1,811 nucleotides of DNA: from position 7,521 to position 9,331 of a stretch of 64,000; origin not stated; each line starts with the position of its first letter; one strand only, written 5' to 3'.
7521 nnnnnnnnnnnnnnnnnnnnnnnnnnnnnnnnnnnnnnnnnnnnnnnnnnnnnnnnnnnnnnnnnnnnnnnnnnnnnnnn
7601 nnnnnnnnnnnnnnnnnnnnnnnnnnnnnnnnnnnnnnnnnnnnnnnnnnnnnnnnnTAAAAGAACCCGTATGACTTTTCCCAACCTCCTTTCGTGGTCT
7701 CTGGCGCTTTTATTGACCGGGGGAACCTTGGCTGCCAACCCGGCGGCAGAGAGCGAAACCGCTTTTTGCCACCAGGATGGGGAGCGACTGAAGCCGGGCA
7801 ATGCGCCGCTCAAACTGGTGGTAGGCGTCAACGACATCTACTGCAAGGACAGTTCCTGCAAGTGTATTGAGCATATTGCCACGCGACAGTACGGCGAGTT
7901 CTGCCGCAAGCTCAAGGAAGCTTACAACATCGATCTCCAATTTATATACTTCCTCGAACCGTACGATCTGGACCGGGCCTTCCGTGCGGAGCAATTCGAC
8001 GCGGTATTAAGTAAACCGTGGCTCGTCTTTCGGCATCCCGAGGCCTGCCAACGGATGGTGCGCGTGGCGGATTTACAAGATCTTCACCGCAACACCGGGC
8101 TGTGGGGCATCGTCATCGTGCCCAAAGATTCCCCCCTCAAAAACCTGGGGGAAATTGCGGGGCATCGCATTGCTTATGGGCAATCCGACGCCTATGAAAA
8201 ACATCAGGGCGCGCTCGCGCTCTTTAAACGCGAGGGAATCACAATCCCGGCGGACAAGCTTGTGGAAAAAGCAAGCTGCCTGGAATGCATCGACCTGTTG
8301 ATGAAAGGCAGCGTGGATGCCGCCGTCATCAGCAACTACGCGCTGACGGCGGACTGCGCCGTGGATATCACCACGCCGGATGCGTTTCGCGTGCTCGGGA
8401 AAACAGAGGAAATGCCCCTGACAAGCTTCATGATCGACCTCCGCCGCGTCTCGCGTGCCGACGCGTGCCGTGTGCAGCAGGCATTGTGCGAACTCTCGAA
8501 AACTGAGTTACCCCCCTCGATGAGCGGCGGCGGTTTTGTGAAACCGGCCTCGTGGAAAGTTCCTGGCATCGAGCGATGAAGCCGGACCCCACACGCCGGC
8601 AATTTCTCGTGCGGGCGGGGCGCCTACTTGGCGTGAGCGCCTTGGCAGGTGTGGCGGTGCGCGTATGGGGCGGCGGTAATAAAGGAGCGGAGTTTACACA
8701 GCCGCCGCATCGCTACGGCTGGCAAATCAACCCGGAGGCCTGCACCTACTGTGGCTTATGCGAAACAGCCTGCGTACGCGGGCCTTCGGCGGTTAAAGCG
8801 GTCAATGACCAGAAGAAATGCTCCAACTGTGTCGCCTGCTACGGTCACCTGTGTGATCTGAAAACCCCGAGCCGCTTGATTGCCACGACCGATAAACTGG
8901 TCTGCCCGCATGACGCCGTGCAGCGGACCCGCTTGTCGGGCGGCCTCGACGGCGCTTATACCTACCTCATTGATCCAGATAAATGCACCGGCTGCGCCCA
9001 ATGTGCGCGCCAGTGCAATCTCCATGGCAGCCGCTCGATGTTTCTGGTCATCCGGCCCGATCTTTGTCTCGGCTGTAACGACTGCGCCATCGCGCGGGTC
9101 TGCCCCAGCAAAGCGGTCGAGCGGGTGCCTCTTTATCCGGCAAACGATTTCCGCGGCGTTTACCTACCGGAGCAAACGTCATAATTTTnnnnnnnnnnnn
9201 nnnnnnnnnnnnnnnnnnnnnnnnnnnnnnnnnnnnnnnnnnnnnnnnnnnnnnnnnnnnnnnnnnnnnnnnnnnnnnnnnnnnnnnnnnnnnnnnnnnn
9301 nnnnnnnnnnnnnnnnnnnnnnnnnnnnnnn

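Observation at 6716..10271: Orphan NapGH/MauMN-like quinol-dehydrogenase pair in an operon with an exported NHL propeller and a Cys-rich PhnD-fold protein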

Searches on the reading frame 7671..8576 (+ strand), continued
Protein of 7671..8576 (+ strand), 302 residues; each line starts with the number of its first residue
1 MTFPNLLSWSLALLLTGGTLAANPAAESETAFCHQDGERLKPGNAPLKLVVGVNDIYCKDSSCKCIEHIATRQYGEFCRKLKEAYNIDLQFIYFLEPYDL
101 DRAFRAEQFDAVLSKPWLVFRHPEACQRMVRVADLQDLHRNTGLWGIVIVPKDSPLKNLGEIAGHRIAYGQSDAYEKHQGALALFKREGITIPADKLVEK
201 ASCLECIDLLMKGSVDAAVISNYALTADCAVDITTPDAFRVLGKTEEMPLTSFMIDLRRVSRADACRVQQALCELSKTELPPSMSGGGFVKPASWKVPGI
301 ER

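Call 47: fold_search(model_id=the predicted structure, library=pdb)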
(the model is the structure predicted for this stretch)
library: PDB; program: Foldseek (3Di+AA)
matches with E <= 10: 1687; with E <= 0.001: 1055
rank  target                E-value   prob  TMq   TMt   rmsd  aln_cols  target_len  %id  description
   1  5ub3_A                1.1e-14  1.00  0.58  0.62   4.8       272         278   15  XAC2383 from Xanthomonas citri bound to chloride ion (released 2018-01-10)
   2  5ub7_B                2.0e-14  1.00  0.59  0.63   4.7       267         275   15  XAC2383 from Xanthomonas citri bound to ATP (released 2018-01-10)
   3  5o2j                  2.3e-14  1.00  0.56  0.64   5.3       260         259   14  Pseudomonas stutzeri PtxB in complex with phosphite to 1.52 A resolution (released 2017-12-06)
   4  5ub3_B                2.5e-14  1.00  0.60  0.65   4.7       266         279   14  XAC2383 from Xanthomonas citri bound to chloride ion (released 2018-01-10)
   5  5o2k_B                5.5e-14  1.00  0.51  0.58   6.4       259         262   15  Native apo-structure of Pseudomonas stutzeri PtxB to 2.1 A resolution (released 2017-12-06)
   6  5o37                  2.2e-13  1.00  0.56  0.63   5.3       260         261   13  Pseudomonas stutzeri PtxB in complex with methylphosphonate (MPn) to 1.37 A resolution (released 2017-12-06)
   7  5jvb_A                2.3e-13  1.00  0.55  0.63   5.2       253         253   15  1.95A resolution structure of PtxB from Trichodesmium erythraeum IMS101 in complex with phosphite (released 2017-11-29)
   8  5lq1_A                3.8e-13  1.00  0.55  0.62   5.4       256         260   15  1.41 A resolution structure of PtxB from Trichodesmium erythraeum IMS101 in complex with methylphosphonate (released 2017-12-06)
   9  5o2k_A                3.8e-13  1.00  0.52  0.57   6.5       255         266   15  Native apo-structure of Pseudomonas stutzeri PtxB to 2.1 A resolution (released 2017-12-06)
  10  5lq1_B                7.5e-13  1.00  0.55  0.63   5.4       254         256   15  1.41 A resolution structure of PtxB from Trichodesmium erythraeum IMS101 in complex with methylphosphonate (released 2017-12-06)
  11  7s6g                  1.0e-12  1.00  0.56  0.60   5.9       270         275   15  Crystal structure of PhnD from Synechococcus MITS9220 in complex with phosphate (released 2021-10-27)
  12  5o2k_C                1.0e-12  1.00  0.52  0.58   6.3       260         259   15  Native apo-structure of Pseudomonas stutzeri PtxB to 2.1 A resolution (released 2017-12-06)
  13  6ghq                  1.3e-12  1.00  0.63  0.70   4.4       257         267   14  HtxB D206N protein variant from Pseudomonas stutzeri in a partially open conformation to 1.53 A resolution (released 2019-05-22)
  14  5jvb_B                1.4e-12  1.00  0.55  0.63   5.6       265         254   15  1.95A resolution structure of PtxB from Trichodesmium erythraeum IMS101 in complex with phosphite (released 2017-11-29)
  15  6ght                  1.6e-12  1.00  0.60  0.67   5.4       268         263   14  HtxB D206A protein variant from Pseudomonas stutzeri in complex with hypophosphite to 1.12 A resolution (released 2019-05-22)
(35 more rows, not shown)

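Call 54: search_protein_families(library=pfam, proteins=[L049:169-2862:+, L049:2871-4301:+, L049:4324-5586:+, L049:5595-6608:+, L049:6962-8098:+, L049:8173-8691:+, L049:8899-9372:+, L049:13124-15226:+, L049:15601-18402:+, L049:18534-19814:+], max_evalue=0.001)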
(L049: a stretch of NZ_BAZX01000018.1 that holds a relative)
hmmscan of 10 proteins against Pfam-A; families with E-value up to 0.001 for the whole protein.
L049:169-2862:+ (897 aa): 1 family
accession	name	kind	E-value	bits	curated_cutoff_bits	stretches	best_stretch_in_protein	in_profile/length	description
PF07715.20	Plug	-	1.3e-16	61.4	23.9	1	2-129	19-107/107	TonB-dependent Receptor Plug Domain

L049:2871-4301:+ (476 aa): 2 families
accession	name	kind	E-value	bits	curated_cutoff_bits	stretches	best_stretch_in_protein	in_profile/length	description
PF14322.12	SusD-like_3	-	6.6e-26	92.2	27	1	27-236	3-191/191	Starch-binding associating with outer membrane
PF07980.17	SusD_RagB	-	2.2e-25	90.3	23.1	1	275-444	62-240/297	SusD family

L049:4324-5586:+ (420 aa): 5 families
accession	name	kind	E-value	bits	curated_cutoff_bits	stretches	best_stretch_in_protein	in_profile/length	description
PF00085.26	Thioredoxin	-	3e-15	56.5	23.5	1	76-179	8-102/103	Thioredoxin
PF03190.21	Thioredox_DsbH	-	8.8e-13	49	27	1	79-139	27-87/163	Protein of unknown function, DUF255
PF13098.12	Thioredoxin_2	-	1.1e-12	48.6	27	1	85-176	1-102/104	Thioredoxin-like domain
PF13899.12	Thioredoxin_7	-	6.8e-12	45.8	27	1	75-157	3-83/83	Thioredoxin-like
PF16028.10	SLC3A2_N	-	0.00033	20.7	27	0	166-180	13-27/77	Solute carrier family 3 member 2 N-terminus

L049:5595-6608:+ (337 aa): 4 families
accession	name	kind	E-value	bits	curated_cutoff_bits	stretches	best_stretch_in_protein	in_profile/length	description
PF00085.26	Thioredoxin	-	9.3e-13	48.5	23.5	1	38-144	5-102/103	Thioredoxin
PF03190.21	Thioredox_DsbH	-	1.4e-12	48.3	27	1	43-105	25-86/163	Protein of unknown function, DUF255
PF13098.12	Thioredoxin_2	-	7.2e-11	42.8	27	1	50-141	1-102/104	Thioredoxin-like domain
PF13899.12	Thioredoxin_7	-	5.6e-10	39.7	27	1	43-120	6-81/83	Thioredoxin-like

L049:6962-8098:+ (378 aa): 7 families
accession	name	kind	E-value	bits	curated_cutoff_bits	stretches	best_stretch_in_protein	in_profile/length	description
PF13905.12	Thioredoxin_8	-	2.2e-20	73.2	27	1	267-359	1-94/94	Thioredoxin-like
PF08534.16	Redoxin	-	3.3e-20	72.8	26.6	1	242-368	2-137/148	Redoxin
PF00578.27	AhpC-TSA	-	3.4e-20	72.7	26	1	243-360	2-122/124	AhpC/TSA family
PF00085.26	Thioredoxin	-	9.3e-11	42.1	23.5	1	268-314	19-64/103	Thioredoxin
PF14289.11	DUF4369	-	8.1e-09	36.4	25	1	26-125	2-90/91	Domain of unknown function (DUF4369)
PF13098.12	Thioredoxin_2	-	5e-07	30.5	27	1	267-361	5-93/104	Thioredoxin-like domain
PF00255.25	GSHPx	-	0.00013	21.9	27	1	253-310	8-63/108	Glutathione peroxidase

L049:8173-8691:+ (172 aa): 1 family
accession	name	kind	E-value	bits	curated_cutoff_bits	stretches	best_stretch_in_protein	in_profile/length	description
PF10604.15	Polyketide_cyc2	-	2.3e-09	38.1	27.4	1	36-158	5-129/142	Polyketide cyclase / dehydrase and lipid transport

L049:8899-9372:+ (157 aa): 1 family
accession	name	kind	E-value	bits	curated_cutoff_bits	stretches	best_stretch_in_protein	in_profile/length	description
PF11412.14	DsbD_N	-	1.8e-09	38.1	25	1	41-151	17-115/119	Thiol:disulfide interchange protein DsbD, N-terminal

L049:13124-15226:+ (700 aa): 5 families
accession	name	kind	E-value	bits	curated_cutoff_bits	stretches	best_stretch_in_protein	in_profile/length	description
PF02683.22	DsbD_TM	-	8.1e-27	94.4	27.1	1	217-429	2-215/219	Cytochrome C biogenesis protein transmembrane domain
PF13899.12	Thioredoxin_7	-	3.4e-13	50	27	1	557-615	5-63/83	Thioredoxin-like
PF13098.12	Thioredoxin_2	-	1.2e-09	38.9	27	1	566-662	2-85/104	Thioredoxin-like domain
PF11412.14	DsbD_N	-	4.6e-09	36.8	25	1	77-188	16-115/119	Thiol:disulfide interchange protein DsbD, N-terminal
PF03190.21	Thioredox_DsbH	-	1.8e-05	25.2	27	1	559-613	27-81/163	Protein of unknown function, DUF255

L049:15601-18402:+ (933 aa): 2 families
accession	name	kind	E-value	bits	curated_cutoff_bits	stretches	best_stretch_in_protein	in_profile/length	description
PF05193.26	Peptidase_M16_C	-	2.3e-41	142.1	23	2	207-387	2-180/181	Peptidase M16 inactive domain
PF00675.25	Peptidase_M16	-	5.9e-29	101.3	22.3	1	47-168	3-116/149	Insulinase (Peptidase family M16)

L049:18534-19814:+ (426 aa): 1 family
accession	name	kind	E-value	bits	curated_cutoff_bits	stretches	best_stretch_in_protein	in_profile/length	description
PF03313.21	SDH_alpha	-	2.1e-61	208.3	26.4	1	131-416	22-260/260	Serine dehydratase alpha chain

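Call 55: search_protein_families(library=pfam, proteins=[L053:67-1335:+, L053:1417-3138:+, L053:3270-4928:+, L053:5206-7089:+, L053:7142-7573:+, L053:7761-9341:+, L053:12993-14984:+, L053:15343-18141:+, L053:18277-19557:+, L053:19579-20535:+], max_evalue=0.001)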
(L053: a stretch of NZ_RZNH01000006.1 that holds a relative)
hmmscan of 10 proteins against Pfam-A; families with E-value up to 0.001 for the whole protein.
L053:67-1335:+ (422 aa): 4 families
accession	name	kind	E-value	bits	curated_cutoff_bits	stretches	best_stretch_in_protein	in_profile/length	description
PF13098.12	Thioredoxin_2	-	1.9e-15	57.5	27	1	36-124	1-99/104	Thioredoxin-like domain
PF00085.26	Thioredoxin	-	2.5e-15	56.8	23.5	1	26-123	7-95/103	Thioredoxin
PF13899.12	Thioredoxin_7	-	1.9e-13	50.8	27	1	28-108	5-83/83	Thioredoxin-like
PF03190.21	Thioredox_DsbH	-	1.6e-10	41.6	27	1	30-85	27-82/163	Protein of unknown function, DUF255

L053:1417-3138:+ (573 aa): 1 family
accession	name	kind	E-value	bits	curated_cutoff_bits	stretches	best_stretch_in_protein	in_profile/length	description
PF14289.11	DUF4369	-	6.4e-08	33.5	25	1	46-139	3-88/91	Domain of unknown function (DUF4369)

L053:3270-4928:+ (552 aa): 1 family
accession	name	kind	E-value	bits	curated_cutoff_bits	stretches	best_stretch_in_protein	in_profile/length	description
PF14289.11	DUF4369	-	1.2e-10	42.2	25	1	33-123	1-89/91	Domain of unknown function (DUF4369)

L053:5206-7089:+ (627 aa): 4 families
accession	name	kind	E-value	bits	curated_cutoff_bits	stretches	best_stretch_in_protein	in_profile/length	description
PF13517.12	FG-GAP_3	-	3.4e-18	66.4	26.9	3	152-231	1-61/61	FG-GAP-like repeat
PF01839.29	FG-GAP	-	6.7e-10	39.1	22.1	0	214-233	3-22/37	FG-GAP repeat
PF11412.14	DsbD_N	-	2.4e-05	24.8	25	1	518-621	21-113/119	Thiol:disulfide interchange protein DsbD, N-terminal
PF12256.14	TcdB_toxin_midN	-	0.00068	19.4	24.8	0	213-235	27-49/181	Insecticide toxin TcdB middle/N-terminal region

L053:7142-7573:+ (143 aa): 4 families
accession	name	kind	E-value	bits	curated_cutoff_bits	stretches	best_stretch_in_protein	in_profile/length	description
PF00085.26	Thioredoxin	-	3.4e-16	59.5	23.5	1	46-140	11-99/103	Thioredoxin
PF13899.12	Thioredoxin_7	-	2.9e-15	56.6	27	1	40-120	4-82/83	Thioredoxin-like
PF13098.12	Thioredoxin_2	-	2.7e-14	53.8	27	1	49-140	1-102/104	Thioredoxin-like domain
PF03190.21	Thioredox_DsbH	-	1.2e-11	45.3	27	1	43-108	27-90/163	Protein of unknown function, DUF255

L053:7761-9341:+ (526 aa): 2 families
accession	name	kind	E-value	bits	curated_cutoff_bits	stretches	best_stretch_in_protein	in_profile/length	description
PF01436.27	NHL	-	1.1e-06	28.8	20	0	301-314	4-17/28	NHL repeat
PF14289.11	DUF4369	-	8.3e-06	26.7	25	1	30-118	1-80/91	Domain of unknown function (DUF4369)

L053:12993-14984:+ (663 aa): 5 families
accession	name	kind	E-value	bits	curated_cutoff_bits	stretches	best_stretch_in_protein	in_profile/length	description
PF02683.22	DsbD_TM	-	6.2e-27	94.7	27.1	1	179-391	2-215/219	Cytochrome C biogenesis protein transmembrane domain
PF13899.12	Thioredoxin_7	-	7.5e-14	52.1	27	1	520-578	5-63/83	Thioredoxin-like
PF13098.12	Thioredoxin_2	-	8.1e-10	39.4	27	1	529-625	2-85/104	Thioredoxin-like domain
PF11412.14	DsbD_N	-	6.8e-08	33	25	1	40-151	16-115/119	Thiol:disulfide interchange protein DsbD, N-terminal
PF03190.21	Thioredox_DsbH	-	3.6e-06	27.5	27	1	522-587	27-90/163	Protein of unknown function, DUF255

L053:15343-18141:+ (932 aa): 2 families
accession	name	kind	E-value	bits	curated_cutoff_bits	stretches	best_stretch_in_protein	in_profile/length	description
PF05193.26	Peptidase_M16_C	-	4.6e-41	141.1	23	2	206-386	2-180/181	Peptidase M16 inactive domain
PF00675.25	Peptidase_M16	-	7.8e-28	97.7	22.3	1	46-167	3-116/149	Insulinase (Peptidase family M16)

L053:18277-19557:+ (426 aa): 1 family
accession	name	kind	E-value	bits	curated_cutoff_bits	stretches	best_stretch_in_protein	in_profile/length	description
PF03313.21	SDH_alpha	-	2.3e-61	208.2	26.4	1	169-416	22-260/260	Serine dehydratase alpha chain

L053:19579-20535:+ (318 aa): 6 families
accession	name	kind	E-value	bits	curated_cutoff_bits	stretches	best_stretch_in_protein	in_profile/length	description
PF07992.20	Pyr_redox_2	-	2.2e-47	162.3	26.1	1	12-303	2-291/291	Pyridine nucleotide-disulphide oxidoreductase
PF13738.12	Pyr_redox_3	-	1.4e-21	77.5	30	1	89-286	104-305/305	Pyridine nucleotide-disulphide oxidoreductase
PF00070.33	Pyr_redox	-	1.1e-14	55.1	22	1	154-217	2-70/82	Pyridine nucleotide-disulphide oxidoreductase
PF00890.30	FAD_binding_2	-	4e-05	23.4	20.4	0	14-48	3-38/414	FAD binding domain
PF01266.30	DAO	-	5.5e-05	23.3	27.9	0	71-125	153-208/353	FAD dependent oxidoreductase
PF03486.20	HI0933_like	-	0.00098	19.1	50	0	12-42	2-32/244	HI0933-like protein Rossmann domain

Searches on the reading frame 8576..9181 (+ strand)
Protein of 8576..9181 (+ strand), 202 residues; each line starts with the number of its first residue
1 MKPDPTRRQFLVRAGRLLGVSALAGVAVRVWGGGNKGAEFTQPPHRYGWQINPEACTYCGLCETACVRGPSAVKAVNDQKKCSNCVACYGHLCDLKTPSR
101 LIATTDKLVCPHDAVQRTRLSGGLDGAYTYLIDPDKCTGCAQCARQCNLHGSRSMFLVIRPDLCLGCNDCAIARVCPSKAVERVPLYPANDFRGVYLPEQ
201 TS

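Call 4: search_protein_families(library=pfam, proteins=[window:8576-9181:+], max_evalue=0.1)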
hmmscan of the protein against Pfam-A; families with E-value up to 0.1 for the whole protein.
window:8576-9181:+ (202 aa): 9 families
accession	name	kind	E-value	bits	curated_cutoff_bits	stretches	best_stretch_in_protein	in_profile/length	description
PF00037.32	Fer4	-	7.4e-11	41.8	21.1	2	50-66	2-18/24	4Fe-4S binding domain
PF12838.12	Fer4_7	-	3.6e-09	37.4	27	2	109-148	11-49/52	4Fe-4S dicluster domain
PF12837.12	Fer4_6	-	8.3e-09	35.4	25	3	132-147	4-19/24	4Fe-4S binding domain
PF13237.11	Fer4_10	-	2e-08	34.5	25.5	2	131-147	3-19/53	4Fe-4S dicluster domain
PF12797.12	Fer4_2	-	1.6e-05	25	24.5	1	131-148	4-21/22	4Fe-4S binding domain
PF14697.11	Fer4_21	-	4.5e-05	23.9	35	2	132-181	3-57/59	4Fe-4S dicluster domain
PF13187.11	Fer4_9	-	0.00023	21.6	27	0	50-68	34-49/52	4Fe-4S dicluster domain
PF12800.12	Fer4_4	-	0.014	16.2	24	1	134-147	1-14/17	4Fe-4S binding domain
PF13459.11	Fer4_15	-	0.049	14.8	22.4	1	132-147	3-18/66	4Fe-4S single cluster domain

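Call 5: search_protein_families(library=ncbifam, proteins=[window:8576-9181:+], max_evalue=0.1)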
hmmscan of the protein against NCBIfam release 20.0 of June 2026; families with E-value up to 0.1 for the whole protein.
window:8576-9181:+ (202 aa): 23 families
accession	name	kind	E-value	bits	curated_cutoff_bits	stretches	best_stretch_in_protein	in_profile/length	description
NF058577.1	FdxA_fam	equivalog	4.2e-06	26.8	65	1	125-148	26-49/52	4Fe-4S ferredoxin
TIGR01944.1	rnfB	subfamily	9.8e-06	25.2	68.7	1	129-185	107-164/190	RnfABCDGE type electron transport complex subunit B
NF007012.0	PRK09476.1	equivalog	5.5e-05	22.5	269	1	51-80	181-210/254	ferredoxin-type protein NapG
NF043069.1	T4HPD_activ_SAM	equivalog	0.00011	21.6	425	2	132-184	48-100/299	trans-4-hydroxy-L-proline dehydratase activase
NF045490.1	FdxA_Protbact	equivalog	0.00017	21.8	135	2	124-149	27-52/104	ferredoxin FdxA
TIGR02936.1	fdxN_nitrog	equivalog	0.0002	21.4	80.55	1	153-181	61-87/91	ferredoxin III, nif-specific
TIGR00397.1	mauM_napG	subfamily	0.0007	19.2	178.85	0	5-69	2-68/213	MauM/NapG family ferredoxin-type protein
TIGR02912.1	sulfite_red_C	equivalog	0.0013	17.8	324.1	1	109-184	143-221/314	sulfite reductase subunit C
TIGR02179.1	PorD_KorD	subfamily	0.0016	18.5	60.05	1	132-184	22-75/78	2-oxoacid:acceptor oxidoreductase, delta subunit, pyruvate/2-ketoisovalerate family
NF045763.1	PhenlGlyoxDHPadF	equivalog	0.0017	18.5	150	1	109-181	6-77/78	NADH-dependent phenylglyoxylate dehydrogenase subunit delta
NF040864.1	HgcB_ferredoxin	equivalog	0.0025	17.6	99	1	128-182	7-62/93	mercury methylation ferredoxin HgcB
NF038196.1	ferrodoxin_EFR1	subfamily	0.0029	17.7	75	1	51-93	182-224/242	EFR1 family ferrodoxin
TIGR02700.1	flavo_MJ0208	hypoth_equivalog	0.0046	16.3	251.35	1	127-182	140-195/234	dihydromethanopterin reductase (acceptor)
NF004914.0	PRK06273.1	equivalog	0.0058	16.4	163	1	160-189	49-76/167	ferredoxin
NF040684.1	PorD_Arch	equivalog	0.011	15.9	120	2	133-184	30-82/85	pyruvate synthase subunit PorD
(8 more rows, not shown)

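Call 62: search_solved_structures(query=window:8576-9181:+, max_evalue=0.01)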
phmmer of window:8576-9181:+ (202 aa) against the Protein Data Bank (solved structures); distinct sequences matched with E-value up to 0.01: 6.
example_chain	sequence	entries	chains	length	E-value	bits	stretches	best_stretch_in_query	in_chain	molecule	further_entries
7p5h_B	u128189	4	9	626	0.001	22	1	119-183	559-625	Fe-hydrogenase, subunit beta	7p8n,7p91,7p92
9mqx_B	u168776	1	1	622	0.0014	21.5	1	121-181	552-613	NADH:ubiquinone oxidoreductase, NADH-binding (51 kD) subunit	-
7qv7_B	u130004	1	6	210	0.002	21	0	134-188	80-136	Hydrogen dependent carbon dioxide reductase subunit HycB4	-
7t2r_B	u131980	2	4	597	0.002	21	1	128-183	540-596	NiFe hydrogenase subunit B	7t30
8a6t_B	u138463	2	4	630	0.004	20.1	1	98-181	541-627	Electron bifurcating hydrogenase subunit HydB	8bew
1clf_A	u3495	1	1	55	0.0063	19.4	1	134-179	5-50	FERREDOXIN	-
